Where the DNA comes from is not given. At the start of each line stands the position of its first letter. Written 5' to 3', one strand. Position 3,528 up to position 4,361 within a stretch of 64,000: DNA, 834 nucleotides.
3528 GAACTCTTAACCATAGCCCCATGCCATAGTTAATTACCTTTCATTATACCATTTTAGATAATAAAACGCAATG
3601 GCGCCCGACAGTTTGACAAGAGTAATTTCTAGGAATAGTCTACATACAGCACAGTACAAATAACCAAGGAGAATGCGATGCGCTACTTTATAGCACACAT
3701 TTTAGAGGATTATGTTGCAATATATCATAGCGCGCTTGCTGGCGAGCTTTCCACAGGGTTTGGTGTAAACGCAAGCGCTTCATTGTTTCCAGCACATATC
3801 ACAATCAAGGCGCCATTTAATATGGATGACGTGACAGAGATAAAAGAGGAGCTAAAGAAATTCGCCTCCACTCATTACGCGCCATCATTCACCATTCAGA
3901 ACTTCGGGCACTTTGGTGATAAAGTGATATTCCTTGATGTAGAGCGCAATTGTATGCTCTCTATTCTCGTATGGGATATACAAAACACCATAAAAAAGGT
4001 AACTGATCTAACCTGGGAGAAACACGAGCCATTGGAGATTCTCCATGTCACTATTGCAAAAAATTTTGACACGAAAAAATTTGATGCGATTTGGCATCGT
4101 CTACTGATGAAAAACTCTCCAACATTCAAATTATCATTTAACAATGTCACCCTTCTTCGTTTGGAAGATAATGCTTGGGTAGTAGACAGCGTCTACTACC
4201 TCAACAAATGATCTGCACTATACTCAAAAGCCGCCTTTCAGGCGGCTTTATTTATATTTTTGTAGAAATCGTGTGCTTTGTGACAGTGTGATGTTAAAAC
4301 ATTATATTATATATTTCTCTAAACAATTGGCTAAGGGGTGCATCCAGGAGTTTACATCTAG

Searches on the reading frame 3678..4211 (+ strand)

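Call 61: search_protein_families(library=pfam, proteins=[window:3678-4211:+], max_evalue=0.001)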
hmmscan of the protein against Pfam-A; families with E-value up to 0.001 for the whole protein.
window:3678-4211:+ (177 aa): 2 families
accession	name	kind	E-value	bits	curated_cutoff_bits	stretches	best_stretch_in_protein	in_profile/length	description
PF13563.12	2_5_RNA_ligase2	-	1.9e-12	47.9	27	1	36-165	23-151/152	2'-5' RNA ligase superfamily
PF02834.22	LigT_PEase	-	3.6e-08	33.9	23.3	1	20-81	14-79/87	LigT like Phosphoesterase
